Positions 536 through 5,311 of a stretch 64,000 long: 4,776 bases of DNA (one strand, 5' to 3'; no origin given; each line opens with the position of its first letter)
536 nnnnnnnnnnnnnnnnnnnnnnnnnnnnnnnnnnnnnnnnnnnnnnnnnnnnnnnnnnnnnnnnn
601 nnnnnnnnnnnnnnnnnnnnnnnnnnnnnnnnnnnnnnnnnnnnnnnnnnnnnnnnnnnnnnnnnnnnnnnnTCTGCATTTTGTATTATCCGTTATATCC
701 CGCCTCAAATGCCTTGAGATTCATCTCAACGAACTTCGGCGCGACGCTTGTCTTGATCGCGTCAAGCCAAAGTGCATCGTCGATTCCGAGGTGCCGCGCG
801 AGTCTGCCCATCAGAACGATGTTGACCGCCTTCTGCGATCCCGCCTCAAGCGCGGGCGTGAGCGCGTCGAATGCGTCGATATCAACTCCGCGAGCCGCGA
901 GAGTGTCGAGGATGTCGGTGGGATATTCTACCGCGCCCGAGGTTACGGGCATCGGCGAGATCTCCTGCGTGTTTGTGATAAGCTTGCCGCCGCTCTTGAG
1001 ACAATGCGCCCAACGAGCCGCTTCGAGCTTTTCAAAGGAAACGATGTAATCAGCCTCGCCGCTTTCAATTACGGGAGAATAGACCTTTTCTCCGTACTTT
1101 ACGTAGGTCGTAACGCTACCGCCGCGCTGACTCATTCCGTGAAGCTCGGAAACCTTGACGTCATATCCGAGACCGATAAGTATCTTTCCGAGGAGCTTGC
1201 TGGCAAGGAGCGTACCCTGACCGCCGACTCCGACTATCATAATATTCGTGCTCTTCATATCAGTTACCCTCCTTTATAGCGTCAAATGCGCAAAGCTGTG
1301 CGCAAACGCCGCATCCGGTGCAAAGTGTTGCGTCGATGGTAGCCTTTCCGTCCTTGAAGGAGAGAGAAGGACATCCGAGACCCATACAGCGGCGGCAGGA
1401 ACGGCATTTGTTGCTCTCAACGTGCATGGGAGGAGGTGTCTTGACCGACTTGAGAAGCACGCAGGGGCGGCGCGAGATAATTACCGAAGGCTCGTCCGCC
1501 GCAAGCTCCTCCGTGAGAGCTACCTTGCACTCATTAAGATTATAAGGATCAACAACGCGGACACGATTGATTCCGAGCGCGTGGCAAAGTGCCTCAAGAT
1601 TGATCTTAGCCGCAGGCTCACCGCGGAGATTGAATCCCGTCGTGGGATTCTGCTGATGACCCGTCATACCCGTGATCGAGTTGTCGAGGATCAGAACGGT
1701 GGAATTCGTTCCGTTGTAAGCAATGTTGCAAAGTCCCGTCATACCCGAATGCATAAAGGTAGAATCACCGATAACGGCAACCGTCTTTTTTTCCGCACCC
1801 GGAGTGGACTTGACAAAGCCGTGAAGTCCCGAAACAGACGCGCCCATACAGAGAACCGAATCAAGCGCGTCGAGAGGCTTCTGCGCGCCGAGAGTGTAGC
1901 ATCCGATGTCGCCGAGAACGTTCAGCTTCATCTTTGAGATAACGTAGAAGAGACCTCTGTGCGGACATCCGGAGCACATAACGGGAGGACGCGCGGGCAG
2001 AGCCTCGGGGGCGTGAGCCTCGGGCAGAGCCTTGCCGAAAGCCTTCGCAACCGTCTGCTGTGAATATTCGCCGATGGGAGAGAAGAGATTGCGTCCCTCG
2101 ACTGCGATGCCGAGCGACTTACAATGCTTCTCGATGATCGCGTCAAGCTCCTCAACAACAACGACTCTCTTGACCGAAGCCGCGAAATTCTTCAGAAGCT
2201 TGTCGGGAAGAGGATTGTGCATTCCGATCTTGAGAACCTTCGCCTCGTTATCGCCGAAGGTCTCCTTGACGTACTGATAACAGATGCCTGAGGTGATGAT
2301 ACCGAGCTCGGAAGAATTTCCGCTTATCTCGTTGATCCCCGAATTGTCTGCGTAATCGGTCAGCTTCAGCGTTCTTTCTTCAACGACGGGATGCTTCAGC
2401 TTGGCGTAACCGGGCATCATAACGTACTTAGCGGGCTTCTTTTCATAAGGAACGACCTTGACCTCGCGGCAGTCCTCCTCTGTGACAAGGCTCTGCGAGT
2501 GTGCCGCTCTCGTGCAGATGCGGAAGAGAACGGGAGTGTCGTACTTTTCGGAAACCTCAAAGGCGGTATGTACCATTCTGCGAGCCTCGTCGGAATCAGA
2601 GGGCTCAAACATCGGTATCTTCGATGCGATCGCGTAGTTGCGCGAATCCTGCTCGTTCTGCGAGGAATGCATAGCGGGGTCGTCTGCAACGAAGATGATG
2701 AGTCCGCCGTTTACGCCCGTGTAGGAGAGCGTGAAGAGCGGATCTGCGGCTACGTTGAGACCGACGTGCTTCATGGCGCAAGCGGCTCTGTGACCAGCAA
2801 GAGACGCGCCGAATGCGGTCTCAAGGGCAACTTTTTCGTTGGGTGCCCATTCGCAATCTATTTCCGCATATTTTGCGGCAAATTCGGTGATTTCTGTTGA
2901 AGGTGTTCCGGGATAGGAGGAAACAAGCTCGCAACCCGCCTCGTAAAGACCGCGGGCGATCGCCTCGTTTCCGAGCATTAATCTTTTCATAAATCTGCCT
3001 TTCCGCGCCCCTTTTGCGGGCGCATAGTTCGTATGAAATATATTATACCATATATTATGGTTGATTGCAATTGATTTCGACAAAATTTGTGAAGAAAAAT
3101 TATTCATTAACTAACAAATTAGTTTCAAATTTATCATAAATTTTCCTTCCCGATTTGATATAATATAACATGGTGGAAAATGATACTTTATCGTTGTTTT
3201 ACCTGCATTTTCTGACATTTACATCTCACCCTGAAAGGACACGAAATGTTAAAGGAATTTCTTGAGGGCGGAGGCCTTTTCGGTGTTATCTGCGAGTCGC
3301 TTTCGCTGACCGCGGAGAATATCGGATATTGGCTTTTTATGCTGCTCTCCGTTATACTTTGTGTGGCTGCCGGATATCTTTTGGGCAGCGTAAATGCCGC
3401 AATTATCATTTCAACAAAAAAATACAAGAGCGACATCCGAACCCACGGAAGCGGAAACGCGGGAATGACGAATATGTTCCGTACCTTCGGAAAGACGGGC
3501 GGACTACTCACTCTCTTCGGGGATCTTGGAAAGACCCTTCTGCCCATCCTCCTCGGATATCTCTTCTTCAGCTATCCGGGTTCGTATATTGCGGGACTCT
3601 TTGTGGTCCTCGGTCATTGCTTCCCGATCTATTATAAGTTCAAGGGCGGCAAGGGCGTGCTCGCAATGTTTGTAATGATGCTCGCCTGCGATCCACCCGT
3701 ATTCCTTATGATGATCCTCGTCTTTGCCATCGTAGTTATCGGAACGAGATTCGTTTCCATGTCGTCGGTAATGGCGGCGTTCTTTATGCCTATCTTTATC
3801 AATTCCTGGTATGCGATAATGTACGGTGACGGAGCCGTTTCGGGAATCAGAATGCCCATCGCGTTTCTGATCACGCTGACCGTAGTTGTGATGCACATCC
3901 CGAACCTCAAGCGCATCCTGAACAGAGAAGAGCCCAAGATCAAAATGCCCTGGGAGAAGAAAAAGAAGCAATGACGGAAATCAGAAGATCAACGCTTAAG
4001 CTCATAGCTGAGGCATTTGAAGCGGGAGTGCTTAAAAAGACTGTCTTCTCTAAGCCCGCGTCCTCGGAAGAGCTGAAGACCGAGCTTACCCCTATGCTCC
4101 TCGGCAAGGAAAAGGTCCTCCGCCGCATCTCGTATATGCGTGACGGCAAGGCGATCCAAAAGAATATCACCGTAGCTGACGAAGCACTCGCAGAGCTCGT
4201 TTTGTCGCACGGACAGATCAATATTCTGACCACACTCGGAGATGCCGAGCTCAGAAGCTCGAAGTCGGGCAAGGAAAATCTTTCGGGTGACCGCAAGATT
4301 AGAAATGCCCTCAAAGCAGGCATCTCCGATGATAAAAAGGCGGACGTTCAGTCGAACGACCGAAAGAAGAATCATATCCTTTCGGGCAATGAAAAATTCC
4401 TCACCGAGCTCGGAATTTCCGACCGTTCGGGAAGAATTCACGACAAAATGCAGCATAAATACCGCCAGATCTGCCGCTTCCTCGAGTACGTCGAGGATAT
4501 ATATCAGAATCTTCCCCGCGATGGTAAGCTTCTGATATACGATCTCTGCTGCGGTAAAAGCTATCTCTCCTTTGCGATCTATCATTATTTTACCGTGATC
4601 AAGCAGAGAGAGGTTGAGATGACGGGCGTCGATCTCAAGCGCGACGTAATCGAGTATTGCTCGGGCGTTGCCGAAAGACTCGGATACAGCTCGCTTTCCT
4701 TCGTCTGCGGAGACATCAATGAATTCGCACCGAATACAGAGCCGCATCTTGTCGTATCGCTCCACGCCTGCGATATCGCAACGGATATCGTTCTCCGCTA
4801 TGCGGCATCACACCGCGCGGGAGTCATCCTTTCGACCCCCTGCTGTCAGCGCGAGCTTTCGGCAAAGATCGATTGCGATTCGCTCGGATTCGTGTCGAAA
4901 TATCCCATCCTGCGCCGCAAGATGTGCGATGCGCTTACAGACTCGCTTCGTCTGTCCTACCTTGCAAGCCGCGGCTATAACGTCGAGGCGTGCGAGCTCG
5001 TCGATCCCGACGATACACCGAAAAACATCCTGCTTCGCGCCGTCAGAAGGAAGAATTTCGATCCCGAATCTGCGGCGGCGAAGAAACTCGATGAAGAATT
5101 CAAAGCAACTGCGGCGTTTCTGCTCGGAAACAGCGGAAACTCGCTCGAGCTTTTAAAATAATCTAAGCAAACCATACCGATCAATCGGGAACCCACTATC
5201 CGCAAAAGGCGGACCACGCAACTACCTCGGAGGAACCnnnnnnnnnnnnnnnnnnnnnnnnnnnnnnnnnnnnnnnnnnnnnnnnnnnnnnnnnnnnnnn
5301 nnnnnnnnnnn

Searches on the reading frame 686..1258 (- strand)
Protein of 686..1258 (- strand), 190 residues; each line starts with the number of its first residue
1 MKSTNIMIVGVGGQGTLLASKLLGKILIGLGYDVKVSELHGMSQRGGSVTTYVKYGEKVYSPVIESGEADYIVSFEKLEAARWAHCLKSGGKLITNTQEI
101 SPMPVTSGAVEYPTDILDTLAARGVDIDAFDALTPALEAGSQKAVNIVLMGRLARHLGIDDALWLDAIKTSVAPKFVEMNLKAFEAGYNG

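Call 71: search_protein_families(library=pfam, proteins=[window:686-1258:-], max_evalue=0.00001)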
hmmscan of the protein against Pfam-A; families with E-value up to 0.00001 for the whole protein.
window:686-1258:- (190 aa): 1 family
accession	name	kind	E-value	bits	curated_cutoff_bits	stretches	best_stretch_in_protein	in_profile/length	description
PF01558.24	POR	-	6.9e-37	127.7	27.4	1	12-189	1-173/173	Pyruvate ferredoxin/flavodoxin oxidoreductase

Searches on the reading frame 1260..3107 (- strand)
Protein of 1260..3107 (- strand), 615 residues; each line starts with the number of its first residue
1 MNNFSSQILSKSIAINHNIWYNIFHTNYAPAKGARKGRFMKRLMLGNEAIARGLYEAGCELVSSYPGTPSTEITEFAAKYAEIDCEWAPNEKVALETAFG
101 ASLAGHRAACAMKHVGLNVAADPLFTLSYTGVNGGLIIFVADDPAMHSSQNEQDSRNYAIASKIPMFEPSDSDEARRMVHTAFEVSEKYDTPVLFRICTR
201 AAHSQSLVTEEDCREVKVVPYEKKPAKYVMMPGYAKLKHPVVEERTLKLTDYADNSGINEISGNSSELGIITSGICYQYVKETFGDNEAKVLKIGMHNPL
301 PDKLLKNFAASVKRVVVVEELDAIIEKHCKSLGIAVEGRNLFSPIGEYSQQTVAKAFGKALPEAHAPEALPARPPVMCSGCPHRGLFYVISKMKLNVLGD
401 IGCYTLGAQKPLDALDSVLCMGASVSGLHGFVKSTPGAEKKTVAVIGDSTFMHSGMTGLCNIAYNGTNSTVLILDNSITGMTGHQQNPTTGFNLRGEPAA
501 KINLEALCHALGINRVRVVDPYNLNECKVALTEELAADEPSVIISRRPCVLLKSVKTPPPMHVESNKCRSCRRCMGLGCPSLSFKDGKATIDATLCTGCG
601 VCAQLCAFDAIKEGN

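Call 71: search_protein_families(library=pfam, proteins=[window:1260-3107:-], max_evalue=0.00001)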
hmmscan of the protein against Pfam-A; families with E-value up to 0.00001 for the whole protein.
window:1260-3107:- (615 aa): 2 families
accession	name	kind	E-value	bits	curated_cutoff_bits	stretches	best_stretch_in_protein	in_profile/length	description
PF02775.26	TPP_enzyme_C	-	2.6e-22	79.7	21.9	1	400-543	1-149/151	Thiamine pyrophosphate enzyme, C-terminal TPP binding domain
PF01855.24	POR_N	-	1.8e-12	47.9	27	1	53-241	2-197/231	Pyruvate flavodoxin/ferredoxin oxidoreductase, thiamine diP-bdg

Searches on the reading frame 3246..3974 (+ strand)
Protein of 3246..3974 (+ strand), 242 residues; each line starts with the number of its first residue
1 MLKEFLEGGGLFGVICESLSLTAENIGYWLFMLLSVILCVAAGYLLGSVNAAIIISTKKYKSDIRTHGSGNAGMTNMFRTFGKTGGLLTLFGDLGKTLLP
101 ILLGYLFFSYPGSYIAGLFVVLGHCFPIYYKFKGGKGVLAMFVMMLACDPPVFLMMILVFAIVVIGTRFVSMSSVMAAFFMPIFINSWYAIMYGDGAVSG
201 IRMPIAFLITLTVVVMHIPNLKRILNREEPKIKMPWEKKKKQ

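Call 71: search_protein_families(library=pfam, proteins=[window:3246-3974:+], max_evalue=0.00001)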
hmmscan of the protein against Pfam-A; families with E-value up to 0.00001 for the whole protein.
window:3246-3974:+ (242 aa): 1 family
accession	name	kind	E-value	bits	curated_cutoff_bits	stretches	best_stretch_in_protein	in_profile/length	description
PF02660.20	G3P_acyltransf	-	9.8e-47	159.5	24.1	1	43-224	2-164/164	Glycerol-3-phosphate acyltransferase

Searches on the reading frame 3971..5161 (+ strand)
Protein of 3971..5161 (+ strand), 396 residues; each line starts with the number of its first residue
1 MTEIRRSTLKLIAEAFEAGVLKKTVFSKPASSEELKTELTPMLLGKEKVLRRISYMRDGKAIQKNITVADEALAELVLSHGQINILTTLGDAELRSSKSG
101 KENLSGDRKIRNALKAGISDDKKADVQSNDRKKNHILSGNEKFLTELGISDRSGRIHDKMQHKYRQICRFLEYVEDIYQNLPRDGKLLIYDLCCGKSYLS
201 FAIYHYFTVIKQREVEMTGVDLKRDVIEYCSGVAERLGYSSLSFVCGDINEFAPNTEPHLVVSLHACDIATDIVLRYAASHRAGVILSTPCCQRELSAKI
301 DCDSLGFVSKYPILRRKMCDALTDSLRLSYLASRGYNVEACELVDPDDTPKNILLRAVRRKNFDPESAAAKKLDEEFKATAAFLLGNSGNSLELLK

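Call 71: search_protein_families(library=pfam, proteins=[window:3971-5161:+], max_evalue=0.00001)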
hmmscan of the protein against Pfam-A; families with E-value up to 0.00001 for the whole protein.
window:3971-5161:+ (396 aa): 2 families
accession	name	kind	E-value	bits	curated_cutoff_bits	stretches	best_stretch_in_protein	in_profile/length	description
PF13679.12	Methyltransf_32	-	4e-32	111.6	27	1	162-298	1-142/143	Methyltransferase domain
PF13847.12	Methyltransf_31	-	1.4e-09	38.3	27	1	188-255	6-68/145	Methyltransferase domain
